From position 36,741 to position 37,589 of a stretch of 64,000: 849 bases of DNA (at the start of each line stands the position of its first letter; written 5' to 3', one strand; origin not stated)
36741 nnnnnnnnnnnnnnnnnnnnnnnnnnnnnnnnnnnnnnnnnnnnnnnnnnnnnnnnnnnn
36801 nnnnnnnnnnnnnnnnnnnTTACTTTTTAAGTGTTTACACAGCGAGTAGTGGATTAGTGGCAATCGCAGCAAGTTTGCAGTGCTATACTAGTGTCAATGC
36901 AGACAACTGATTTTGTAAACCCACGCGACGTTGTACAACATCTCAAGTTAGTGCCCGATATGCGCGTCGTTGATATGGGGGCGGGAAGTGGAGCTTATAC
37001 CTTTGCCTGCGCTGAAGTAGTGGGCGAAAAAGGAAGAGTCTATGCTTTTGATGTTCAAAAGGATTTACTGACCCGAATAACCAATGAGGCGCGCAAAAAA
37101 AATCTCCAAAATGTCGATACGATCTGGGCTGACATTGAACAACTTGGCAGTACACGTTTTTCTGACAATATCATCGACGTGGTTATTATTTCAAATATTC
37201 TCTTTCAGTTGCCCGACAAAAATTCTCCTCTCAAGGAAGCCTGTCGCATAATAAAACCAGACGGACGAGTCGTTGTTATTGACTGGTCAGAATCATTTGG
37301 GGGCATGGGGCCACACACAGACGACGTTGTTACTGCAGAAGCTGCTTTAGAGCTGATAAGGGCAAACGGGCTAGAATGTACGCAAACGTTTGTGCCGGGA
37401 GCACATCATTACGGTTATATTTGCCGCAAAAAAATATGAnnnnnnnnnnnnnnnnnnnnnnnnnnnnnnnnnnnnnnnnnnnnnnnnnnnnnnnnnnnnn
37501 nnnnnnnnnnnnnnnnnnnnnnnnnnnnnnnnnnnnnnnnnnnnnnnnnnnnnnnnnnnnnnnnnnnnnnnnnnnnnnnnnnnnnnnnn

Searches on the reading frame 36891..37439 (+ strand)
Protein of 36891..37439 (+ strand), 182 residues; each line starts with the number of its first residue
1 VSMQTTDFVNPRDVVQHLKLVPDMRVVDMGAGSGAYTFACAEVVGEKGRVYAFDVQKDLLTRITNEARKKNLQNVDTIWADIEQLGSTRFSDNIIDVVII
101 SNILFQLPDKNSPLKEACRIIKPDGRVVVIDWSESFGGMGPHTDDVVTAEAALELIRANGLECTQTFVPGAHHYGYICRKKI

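Call 10: search_protein_families(library=pfam, proteins=[window:36891-37439:+], max_evalue=0.01)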
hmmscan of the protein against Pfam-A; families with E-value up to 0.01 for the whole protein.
window:36891-37439:+ (182 aa): 21 families
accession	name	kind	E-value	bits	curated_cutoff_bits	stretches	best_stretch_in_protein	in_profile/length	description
PF13847.12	Methyltransf_31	-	3.3e-24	85.7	27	1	22-133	3-113/145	Methyltransferase domain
PF01209.24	Ubie_methyltran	-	2e-16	60.5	20.1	1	22-134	47-156/233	ubiE/COQ5 methyltransferase family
PF08241.18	Methyltransf_11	-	1.5e-14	54.8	21.2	1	27-129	1-95/95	Methyltransferase domain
PF13649.12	Methyltransf_25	-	3.2e-14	53.8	27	1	26-125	1-97/97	Methyltransferase domain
PF01135.25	PCMT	-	1.3e-09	38.6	20.3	1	14-81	65-132/210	Protein-L-isoaspartate(D-aspartate) O-methyltransferase (PCMT)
PF08242.18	Methyltransf_12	-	4.3e-09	37.4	30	1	27-127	1-98/98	Methyltransferase domain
PF13489.12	Methyltransf_23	-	1.6e-07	31.6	27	1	20-144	20-124/164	Methyltransferase domain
PF01728.25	FtsJ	-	1.9e-07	31.6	24.1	1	18-99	16-96/181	FtsJ-like methyltransferase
PF08704.16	GCD14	-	5.1e-07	30.1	26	1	14-125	32-139/247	tRNA methyltransferase complex GCD14 subunit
PF01189.24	Methyltr_RsmB-F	-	4.9e-06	26.8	27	1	16-88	2-74/199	16S rRNA methyltransferase RsmB/F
PF00891.24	Methyltransf_2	-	1.8e-05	24.7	22.3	1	3-161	43-193/210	O-methyltransferase domain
PF02475.24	TRM5-TYW2_MTfase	-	8.2e-05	23.1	28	1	24-99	38-113/164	TRM5/TYW2 methyltransferase domain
PF13679.12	Methyltransf_32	-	8.7e-05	23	27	1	19-98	22-105/143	Methyltransferase domain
PF01269.23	Fibrillarin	-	0.00014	21.5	27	1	15-97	64-144/227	Fibrillarin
PF05175.20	MTS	-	0.00039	20.5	23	1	15-92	24-100/170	Methyltransferase small domain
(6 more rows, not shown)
